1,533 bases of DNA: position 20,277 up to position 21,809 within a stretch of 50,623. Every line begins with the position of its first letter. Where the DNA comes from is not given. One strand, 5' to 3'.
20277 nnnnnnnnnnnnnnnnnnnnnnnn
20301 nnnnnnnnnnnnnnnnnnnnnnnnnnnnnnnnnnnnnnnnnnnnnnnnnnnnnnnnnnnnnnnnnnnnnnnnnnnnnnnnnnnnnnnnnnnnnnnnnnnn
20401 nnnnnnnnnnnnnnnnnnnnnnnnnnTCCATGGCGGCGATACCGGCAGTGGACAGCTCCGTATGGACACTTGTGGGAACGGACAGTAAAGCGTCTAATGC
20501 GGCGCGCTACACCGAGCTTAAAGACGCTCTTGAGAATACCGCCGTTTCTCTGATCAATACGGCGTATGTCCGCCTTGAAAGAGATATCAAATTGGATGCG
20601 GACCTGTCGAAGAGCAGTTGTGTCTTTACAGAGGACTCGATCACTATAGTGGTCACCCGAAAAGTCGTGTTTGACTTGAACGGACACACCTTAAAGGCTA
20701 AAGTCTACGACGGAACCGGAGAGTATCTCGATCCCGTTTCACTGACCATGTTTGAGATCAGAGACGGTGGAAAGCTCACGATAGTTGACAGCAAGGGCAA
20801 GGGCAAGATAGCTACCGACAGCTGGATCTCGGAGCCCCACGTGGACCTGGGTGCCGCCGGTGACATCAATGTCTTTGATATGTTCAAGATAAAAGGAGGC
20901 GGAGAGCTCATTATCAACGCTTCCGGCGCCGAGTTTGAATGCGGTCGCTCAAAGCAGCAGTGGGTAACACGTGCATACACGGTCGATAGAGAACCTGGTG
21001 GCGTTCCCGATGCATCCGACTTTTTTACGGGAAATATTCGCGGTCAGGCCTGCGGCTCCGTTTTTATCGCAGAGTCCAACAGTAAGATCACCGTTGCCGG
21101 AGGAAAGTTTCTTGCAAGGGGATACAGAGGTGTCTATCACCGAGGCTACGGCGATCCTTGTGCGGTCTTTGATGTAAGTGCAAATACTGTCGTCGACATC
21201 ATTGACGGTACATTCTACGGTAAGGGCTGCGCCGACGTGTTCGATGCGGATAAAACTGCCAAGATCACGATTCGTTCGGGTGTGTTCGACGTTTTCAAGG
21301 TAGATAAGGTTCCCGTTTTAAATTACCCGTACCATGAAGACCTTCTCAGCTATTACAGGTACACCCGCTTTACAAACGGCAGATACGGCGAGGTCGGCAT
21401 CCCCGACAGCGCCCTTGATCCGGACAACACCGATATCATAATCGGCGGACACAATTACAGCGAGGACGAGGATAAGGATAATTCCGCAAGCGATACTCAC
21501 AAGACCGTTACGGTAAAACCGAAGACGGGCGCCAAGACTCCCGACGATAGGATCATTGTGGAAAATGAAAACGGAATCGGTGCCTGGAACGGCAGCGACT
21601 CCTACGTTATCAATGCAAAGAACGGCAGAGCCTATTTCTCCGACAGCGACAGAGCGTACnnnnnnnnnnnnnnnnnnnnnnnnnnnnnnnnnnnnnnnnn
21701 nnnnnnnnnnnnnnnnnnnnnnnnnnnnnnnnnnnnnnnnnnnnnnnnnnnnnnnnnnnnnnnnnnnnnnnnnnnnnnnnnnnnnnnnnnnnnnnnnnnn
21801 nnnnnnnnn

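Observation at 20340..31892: Tandem pair of ~1,870-aa dockerin proteins with no recognisable CAZyme catalytic domain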

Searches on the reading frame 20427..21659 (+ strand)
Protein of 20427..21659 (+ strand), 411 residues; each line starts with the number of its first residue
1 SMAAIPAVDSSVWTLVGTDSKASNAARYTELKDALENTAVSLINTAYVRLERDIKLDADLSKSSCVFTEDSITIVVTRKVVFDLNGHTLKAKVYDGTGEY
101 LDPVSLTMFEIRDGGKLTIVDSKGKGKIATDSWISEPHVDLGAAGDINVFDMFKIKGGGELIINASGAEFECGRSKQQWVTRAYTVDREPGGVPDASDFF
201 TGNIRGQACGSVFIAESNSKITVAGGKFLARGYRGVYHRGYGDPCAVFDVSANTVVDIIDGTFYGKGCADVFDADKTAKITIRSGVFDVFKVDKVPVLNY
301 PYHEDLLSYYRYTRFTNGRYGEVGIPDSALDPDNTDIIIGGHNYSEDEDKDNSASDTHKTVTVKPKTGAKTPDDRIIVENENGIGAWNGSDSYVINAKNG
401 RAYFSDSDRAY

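Call 21: search_solved_structures(query=A2, max_evalue=10, show_alignments=2)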
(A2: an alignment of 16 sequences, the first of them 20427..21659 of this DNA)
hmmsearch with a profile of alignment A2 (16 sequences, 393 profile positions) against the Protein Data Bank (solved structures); distinct sequences matched with E-value up to 10: 1.
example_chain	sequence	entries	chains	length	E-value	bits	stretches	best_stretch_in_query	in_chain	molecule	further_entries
9hth_A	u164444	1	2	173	0.061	15.3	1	69-141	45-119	DNA-directed DNA polymerase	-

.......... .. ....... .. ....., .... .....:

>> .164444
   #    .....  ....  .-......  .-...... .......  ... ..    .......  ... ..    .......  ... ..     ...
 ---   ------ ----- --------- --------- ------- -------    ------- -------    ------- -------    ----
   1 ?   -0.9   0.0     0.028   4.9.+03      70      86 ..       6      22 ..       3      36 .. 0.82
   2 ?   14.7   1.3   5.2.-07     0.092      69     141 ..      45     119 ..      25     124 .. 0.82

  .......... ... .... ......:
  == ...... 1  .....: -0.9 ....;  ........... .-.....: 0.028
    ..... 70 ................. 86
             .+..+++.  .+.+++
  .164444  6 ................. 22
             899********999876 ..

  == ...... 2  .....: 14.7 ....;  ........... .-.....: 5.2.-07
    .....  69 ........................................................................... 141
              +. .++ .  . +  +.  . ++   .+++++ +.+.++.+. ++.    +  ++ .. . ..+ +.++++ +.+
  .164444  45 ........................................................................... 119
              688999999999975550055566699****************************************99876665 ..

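Call 22: find_related_loci(query=A2, collection=genome_contigs, flank=10000)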
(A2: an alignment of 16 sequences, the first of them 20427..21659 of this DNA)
Query A2 (411 aa) in genome_contigs; peptide patterns used: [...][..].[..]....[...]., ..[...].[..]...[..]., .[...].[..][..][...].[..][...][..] (x = any residue, [..] = any of these).
93 stretches matched a pattern; 10 encode a relative of the query (tblastn E <= 1e-3); 10 distinct loci.
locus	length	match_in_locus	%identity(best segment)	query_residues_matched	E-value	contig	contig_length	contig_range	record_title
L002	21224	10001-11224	45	2-411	4e-99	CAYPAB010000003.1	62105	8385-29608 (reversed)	MAG TPA_asm: uncultured Eubacteriales bacterium isolate SRP350583_co2_379 genome assembly, contig: NODE_538_length_62105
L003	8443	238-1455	43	2-411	8e-88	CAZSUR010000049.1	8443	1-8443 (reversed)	MAG TPA_asm: uncultured Lachnospiraceae bacterium isolate SRP313737_co1_31 genome assembly, contig: NODE_12396_length_84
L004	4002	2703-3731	37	17-367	2e-56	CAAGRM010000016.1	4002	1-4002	MAG TPA_asm: Lachnospiraceae bacterium, isolate HGM12113, WGS project CAAGRM010000000 data, contig: SRS883021_119_k99_11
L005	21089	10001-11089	36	4-367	4e-56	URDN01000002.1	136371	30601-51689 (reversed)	uncultured Lachnospiraceae bacterium isolate UMGS894 genome assembly, contig: NODE_15_length_136371_cov_5.726166, whole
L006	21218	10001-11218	37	4-396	9e-54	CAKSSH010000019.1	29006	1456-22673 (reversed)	MAG: uncultured Oscillospiraceae bacterium isolate REFINED_METABAT215_TOP10_CONTIGS_1500_ASSEMBLY_K77_MERGED__Hadza_MoBi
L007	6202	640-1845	35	1-405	2e-49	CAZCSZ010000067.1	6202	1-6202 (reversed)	MAG TPA_asm: uncultured Ruminococcus sp. isolate SRP350583_co2_559 genome assembly, contig: NODE_19111_length_6202_cov_7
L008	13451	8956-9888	35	6-365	1e-43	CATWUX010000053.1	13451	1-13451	MAG TPA_asm: uncultured Oscillospiraceae bacterium isolate ERR9578176_bin.28_MetaWRAP_v1.3_MAG genome assembly, contig:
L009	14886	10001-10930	35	6-365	4e-42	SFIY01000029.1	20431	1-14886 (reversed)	MAG: Clostridiales bacterium isolate W1P28.010 Contig884, whole genome shotgun sequence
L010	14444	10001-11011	33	3-366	2e-40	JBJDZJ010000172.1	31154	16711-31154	MAG: Eubacteriales bacterium isolate LOHA09_bin.020 NODE_735_length_31154_cov_6.194990, whole genome shotgun sequence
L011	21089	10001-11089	36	4-367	3e-56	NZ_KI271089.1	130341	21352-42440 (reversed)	Eubacterium ramulus ATCC 29099 Scaffold1247, whole genome shotgun sequence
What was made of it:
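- The nearest B-type relative is labelled Ruminococcus sp. (call 22).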

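Call 23: predict_structure(alignment_id=A2)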
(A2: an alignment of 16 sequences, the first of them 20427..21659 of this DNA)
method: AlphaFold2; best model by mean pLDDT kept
length: 411 residues; sequences in the alignment: 16
mean_pLDDT: 76.0   pTM: 0.80
mean pLDDT of the five models: 76.0, 74.9, 74.6, 73.8, 72.8
residues with pLDDT >= 90: 152; 70-90: 125; 50-70: 63; < 50: 71
segments of 3 or more residues with pLDDT < 50: 1-7, 341-355, 367-411
pLDDT, mean of each block of 10 residues (from residue 1): 43 87 93 83 80 93 70 92 96 78 88 95 92 77 69 97 91 89 71 64 88 97 94 85 93 93 92 93 86 80 50 79 80 62 34 55 61 39 36 36 40 37
secondary structure, 60 per line:
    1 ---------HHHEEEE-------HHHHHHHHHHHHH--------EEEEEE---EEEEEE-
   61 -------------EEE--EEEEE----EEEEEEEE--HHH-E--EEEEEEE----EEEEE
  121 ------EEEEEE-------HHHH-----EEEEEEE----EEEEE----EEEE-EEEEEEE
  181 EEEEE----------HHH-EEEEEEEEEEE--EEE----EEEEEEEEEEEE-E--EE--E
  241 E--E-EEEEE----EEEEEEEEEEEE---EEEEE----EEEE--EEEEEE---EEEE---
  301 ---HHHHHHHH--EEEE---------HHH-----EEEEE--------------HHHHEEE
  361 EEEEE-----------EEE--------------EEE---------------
elements in order: E13-16 H24-36 E45-50 E54-59 E74-76 E79-83 E88-95 E105-111 E116-120 E127-132 H140-143 E149-155 E160-164 E169-172 E174-185 E200-210 E213-215 E220-231 E246-250 E255-266 E270-274 E279-282 E285-290 E294-297 H304-311 E314-317 E335-339 H354-357 E358-365 E377-379 E394-396
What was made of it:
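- On Pectin-lyase-like right-handed beta-helix fold: AF2 pTM 0.80 with pLDDT above 80 over most of aa 39-330 (call 23).
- The helix is short (about 6 coils, read from the sequence and call 23).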

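Call 41: search_protein_representatives(alignment_id=A2)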
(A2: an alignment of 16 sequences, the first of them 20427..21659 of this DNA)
Query: 16 sequences, 393 profile positions. Proteins with E-value up to 0.001 (for the whole library): 496; up to 1e-10: 293; up to 1e-30: 80. The best 150 are listed.
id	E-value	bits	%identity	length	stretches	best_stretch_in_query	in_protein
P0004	5.6e-159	545.5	-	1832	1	4-393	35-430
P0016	4.6e-131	453.6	-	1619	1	2-393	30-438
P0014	1.3e-124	432.4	-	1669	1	67-392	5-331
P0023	9.1e-105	367.0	-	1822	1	7-388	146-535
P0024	4.2e-104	364.9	-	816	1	2-391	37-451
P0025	3.4e-101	355.3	-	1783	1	2-390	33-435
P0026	3.6e-99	348.6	-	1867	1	3-388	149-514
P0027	3.9e-94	332.1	-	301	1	2-270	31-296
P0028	1.2e-93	330.4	-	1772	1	7-390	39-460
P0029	4.2e-85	302.3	-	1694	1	42-390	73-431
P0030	1.0e-81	291.1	-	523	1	13-352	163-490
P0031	4.4e-75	269.3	-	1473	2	30-326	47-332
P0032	1.7e-74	267.4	-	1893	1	40-391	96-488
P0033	8.5e-69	248.6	-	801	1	22-366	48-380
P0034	3.4e-68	246.6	-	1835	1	39-392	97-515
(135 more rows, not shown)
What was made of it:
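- The head is always N-terminal in 1000-2000-aa proteins (call 41).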

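Call 43: search_protein_families(library=pfam, alignment_id=A4, max_evalue=0.001)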
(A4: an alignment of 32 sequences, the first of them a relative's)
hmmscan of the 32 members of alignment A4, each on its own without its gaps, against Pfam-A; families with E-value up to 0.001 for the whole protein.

A. member 1, P0023 (1822 aa): 1 family
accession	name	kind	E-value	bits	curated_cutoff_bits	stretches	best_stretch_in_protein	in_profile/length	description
PF00404.24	Dockerin_1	-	5.1e-09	36.6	22.9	1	1759-1814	1-56/57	Dockerin type I domain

B. families by the number of members that match (of 32 scanned): 18 families
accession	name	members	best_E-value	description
PF00404.24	Dockerin_1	14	1.6e-15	Dockerin type I domain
PF13620.12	CarboxypepD_reg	7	7.6e-07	Carboxypeptidase regulatory-like domain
PF02368.24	Big_2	5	3.6e-06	Bacterial Ig-like domain (group 2)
PF09479.16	Flg_new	4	4e-10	Listeria-Bacteroides repeat domain (List_Bact_rpt)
PF00395.25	SLH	3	5.1e-34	S-layer homology domain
PF05345.18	He_PIG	1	4.7e-10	Putative Ig domain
PF13927.12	Ig_3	1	3e-09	Immunoglobulin domain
PF13895.12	Ig_2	1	1.6e-07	Immunoglobulin domain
PF07679.22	I-set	1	1.8e-07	Immunoglobulin I-set domain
PF13715.12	CarbopepD_reg_2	1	5.7e-07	CarboxypepD_reg-like domain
PF07523.18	Big_3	1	1.6e-05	Bacterial Ig-like domain (group 3)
PF08308.17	PEGA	1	4.2e-05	PEGA domain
PF14686.12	fn3_3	1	0.00011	Polysaccharide lyase family 4, domain II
PF09430.16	EMC7_beta-sandw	1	0.00051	ER membrane protein complex subunit 7, beta-sandwich domain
PF00047.31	ig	1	0.00051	Immunoglobulin domain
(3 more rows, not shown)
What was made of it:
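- Among 32 distant members, 14 have a dockerin, 3 SLH and 4 Flg_new (call 43).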

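Call 53: search_protein_families(library=pfam, alignment_id=A2, max_evalue=10)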
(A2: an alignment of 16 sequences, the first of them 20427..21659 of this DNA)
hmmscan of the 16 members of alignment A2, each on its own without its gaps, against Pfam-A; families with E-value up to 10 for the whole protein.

A. member 1, window:20427-21659:+ (411 aa): 1 family
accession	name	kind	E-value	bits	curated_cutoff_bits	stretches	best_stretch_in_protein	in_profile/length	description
PF20585.4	Pectate_lyase_5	-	0.0037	17.8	24.3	1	26-95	5-70/126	Putative pectate lyase-like adhesive domain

B. families by the number of members that match (of 16 scanned): 6 families
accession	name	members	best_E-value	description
PF20585.4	Pectate_lyase_5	3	0.0037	Putative pectate lyase-like adhesive domain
PF17831.6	PDH_E1_M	1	0.013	Pyruvate dehydrogenase E1 component middle domain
PF20448.3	DUF6705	1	0.093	Family of unknown function (DUF6705)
PF13332.12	Fil_haemagg_2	1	0.13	Hemagglutinin repeat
PF23886.1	DUF7239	1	0.14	Family of unknown function (DUF7239)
PF00467.35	KOW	1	0.57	KOW motif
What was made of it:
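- No GH28, pectate-lyase, pectinesterase or Beta_helix Pfam model matches, even at E 10, in 16 family heads (call 53).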

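Call 60: search_protein_families(library=pfam, proteins=[L011:15252-18062:+, L011:6095-7708:+, L011:7713-8669:+, L011:8688-9323:+, L011:1695-3242:+], max_evalue=0.01)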
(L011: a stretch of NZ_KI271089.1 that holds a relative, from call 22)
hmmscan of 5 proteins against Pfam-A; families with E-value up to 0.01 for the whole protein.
L011:15252-18062:+ (936 aa): 4 families
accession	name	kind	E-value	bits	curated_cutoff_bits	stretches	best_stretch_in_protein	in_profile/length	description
PF02368.24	Big_2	-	7.4e-10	39.1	22.8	1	178-253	3-79/79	Bacterial Ig-like domain (group 2)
PF22359.2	Big-like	-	4.6e-05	24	27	1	216-256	7-47/48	Bacterial Ig-like domain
PF15025.12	C5orf34-like_N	-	0.00039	20.8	27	0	400-436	4-42/70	C5orf34-like, N-terminal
PF00963.24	Cohesin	-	0.004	17.8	24.1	0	38-140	2-112/139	Cohesin domain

L011:6095-7708:+ (537 aa): 1 family
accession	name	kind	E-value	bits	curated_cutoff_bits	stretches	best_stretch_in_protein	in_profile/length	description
PF16927.11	HisKA_7TM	-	7.2e-08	33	28.6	1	45-252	6-211/224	N-terminal 7TM region of histidine kinase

L011:7713-8669:+ (318 aa): 2 families
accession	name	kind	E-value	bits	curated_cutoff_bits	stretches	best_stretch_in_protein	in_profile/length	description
PF02518.31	HATPase_c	-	0.00049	20.9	26.4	1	231-311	5-106/111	Histidine kinase-, DNA gyrase B-, and HSP90-like ATPase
PF11068.13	YlqD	-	0.0061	17.3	27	1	91-155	10-76/131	YlqD protein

L011:8688-9323:+ (211 aa): 8 families
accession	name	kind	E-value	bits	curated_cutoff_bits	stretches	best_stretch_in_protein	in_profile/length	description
PF00072.30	Response_reg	-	1.5e-15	57.7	30.2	1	4-116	1-110/111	Response regulator receiver domain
PF00196.25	GerE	-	4.5e-13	49.1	23.5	1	143-195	3-55/57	Bacterial regulatory proteins, luxR family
PF08281.18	Sigma70_r4_2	-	6.3e-06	26.2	25.7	1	149-183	17-52/54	Sigma-70, region 4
PF13384.12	HTH_23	-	3.2e-05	24.1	24.6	1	147-186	7-45/50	Homeodomain-like domain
PF13412.12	HTH_24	-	0.00024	21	21.9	1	147-184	5-44/48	Winged helix-turn-helix DNA-binding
PF14493.12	HTH_40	-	0.00057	20.6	27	1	148-184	3-39/89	Helix-turn-helix domain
PF13551.12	HTH_29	-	0.0012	19.4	28.1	1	150-183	4-38/64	Winged helix-turn helix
PF13518.12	HTH_28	-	0.0086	16.6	25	0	150-182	5-37/52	Helix-turn-helix domain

L011:1695-3242:+ (515 aa): 4 families
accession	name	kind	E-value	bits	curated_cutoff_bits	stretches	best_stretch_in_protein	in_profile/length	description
PF12072.13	RNase_Y_N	-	2e-59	200.8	32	1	8-200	2-201/201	RNase Y N-terminal region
PF01966.28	HD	-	1.2e-19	71.1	22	1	332-423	2-115/116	HD domain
PF00013.35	KH_1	-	3.1e-07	30.5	21.5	1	209-266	4-65/66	KH domain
PF08668.18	HDOD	-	6.2e-06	26.3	22.9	1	331-389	95-154/196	HDOD domain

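Call 63: search_protein_families(library=pfam, proteins=[L006:15378-17633:+, L006:18321-21218:+, L006:5507-7279:+, L006:7149-8234:+, L006:8238-8891:+, L006:3872-4888:+, L010:5467-6888:+, L010:6885-8174:+], max_evalue=0.05)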
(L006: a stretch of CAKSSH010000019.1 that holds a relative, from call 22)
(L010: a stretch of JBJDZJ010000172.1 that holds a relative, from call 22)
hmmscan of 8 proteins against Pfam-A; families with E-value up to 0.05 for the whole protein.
L006:15378-17633:+ (751 aa): 3 families
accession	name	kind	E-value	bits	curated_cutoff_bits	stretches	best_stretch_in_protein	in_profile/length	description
PF02368.24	Big_2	-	6.6e-14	52.1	22.8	1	185-261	2-79/79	Bacterial Ig-like domain (group 2)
PF08271.17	Zn_Ribbon_TF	-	6.6e-05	22.8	29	0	531-543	20-32/43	TFIIB zinc-binding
PF22359.2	Big-like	-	0.0083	16.8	27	1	235-264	18-47/48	Bacterial Ig-like domain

L006:18321-21218:+ (966 aa): 1 family
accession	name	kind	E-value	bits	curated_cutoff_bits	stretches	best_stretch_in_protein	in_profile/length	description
PF19407.5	DUF5979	-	0.015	16.4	25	0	638-728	16-103/104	Domain of unknown function (DUF5979)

L006:5507-7279:+ (590 aa): 1 family
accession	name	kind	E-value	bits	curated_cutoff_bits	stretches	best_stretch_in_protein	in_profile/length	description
PF16927.11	HisKA_7TM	-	8.5e-07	29.5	28.6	1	95-309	7-219/224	N-terminal 7TM region of histidine kinase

L006:7149-8234:+ (361 aa): 1 family
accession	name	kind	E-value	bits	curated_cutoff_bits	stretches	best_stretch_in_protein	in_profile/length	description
PF02518.31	HATPase_c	-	0.00017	22.4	26.4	1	270-344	4-97/111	Histidine kinase-, DNA gyrase B-, and HSP90-like ATPase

L006:8238-8891:+ (217 aa): 10 families
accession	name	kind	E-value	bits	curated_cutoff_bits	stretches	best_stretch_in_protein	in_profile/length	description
PF00072.30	Response_reg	-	8.5e-16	58.5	30.2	1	6-118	1-110/111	Response regulator receiver domain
PF00196.25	GerE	-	8.9e-13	48.1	23.5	1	145-197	3-55/57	Bacterial regulatory proteins, luxR family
PF08281.18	Sigma70_r4_2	-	3.6e-05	23.8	25.7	1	149-185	15-52/54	Sigma-70, region 4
PF13384.12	HTH_23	-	0.00014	22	24.6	1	150-188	8-45/50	Homeodomain-like domain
PF13551.12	HTH_29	-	0.00065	20.2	28.1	1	152-185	4-38/64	Winged helix-turn helix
PF14493.12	HTH_40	-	0.00082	20.1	27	1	150-186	3-39/89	Helix-turn-helix domain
PF13412.12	HTH_24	-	0.002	18.1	21.9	1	159-186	17-44/48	Winged helix-turn-helix DNA-binding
PF01325.25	Fe_dep_repress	-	0.012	16.3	26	1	161-189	24-51/60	Iron dependent repressor, N-terminal DNA binding domain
PF04545.22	Sigma70_r4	-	0.021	14.8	24.1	0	145-186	5-47/50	Sigma-70, region 4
PF13518.12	HTH_28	-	0.023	15.2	25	1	154-184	7-37/52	Helix-turn-helix domain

L006:3872-4888:+ (338 aa): 5 families
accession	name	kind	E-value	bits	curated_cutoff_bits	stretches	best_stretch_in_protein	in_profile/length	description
PF10814.13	CwsA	-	0.0072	17.1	26.7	1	224-336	10-118/134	Cell wall synthesis protein CwsA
PF13927.12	Ig_3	-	0.025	15.5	30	0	140-179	2-39/78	Immunoglobulin domain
PF07679.22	I-set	-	0.029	14.9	23.7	0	142-171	4-33/90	Immunoglobulin I-set domain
PF15102.11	TMEM154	-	0.031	14.5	30.3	1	246-335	7-91/153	TMEM154 protein family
PF05808.16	Podoplanin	-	0.041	14.6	30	0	241-331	39-129/135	Podoplanin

L010:5467-6888:+ (473 aa): 2 families
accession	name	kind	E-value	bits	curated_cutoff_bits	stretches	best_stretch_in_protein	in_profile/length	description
PF16927.11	HisKA_7TM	-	6.1e-08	33.2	28.6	1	4-177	38-212/224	N-terminal 7TM region of histidine kinase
PF13903.11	Claudin_2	-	0.019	15.2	29.1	1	21-108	88-178/192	PMP-22/EMP/MP20/Claudin tight junction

L010:6885-8174:+ (429 aa): 3 families
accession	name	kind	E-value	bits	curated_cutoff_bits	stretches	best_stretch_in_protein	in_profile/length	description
PF02518.31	HATPase_c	-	2.4e-05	25.2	26.4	1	344-423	9-109/111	Histidine kinase-, DNA gyrase B-, and HSP90-like ATPase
PF02322.20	Cyt_bd_oxida_II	-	0.0082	16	35.6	1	15-97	161-225/302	Cytochrome bd terminal oxidase subunit II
PF00115.25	COX1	-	0.034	13.5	34.8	1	3-102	38-136/436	Cytochrome C and Quinol oxidase polypeptide I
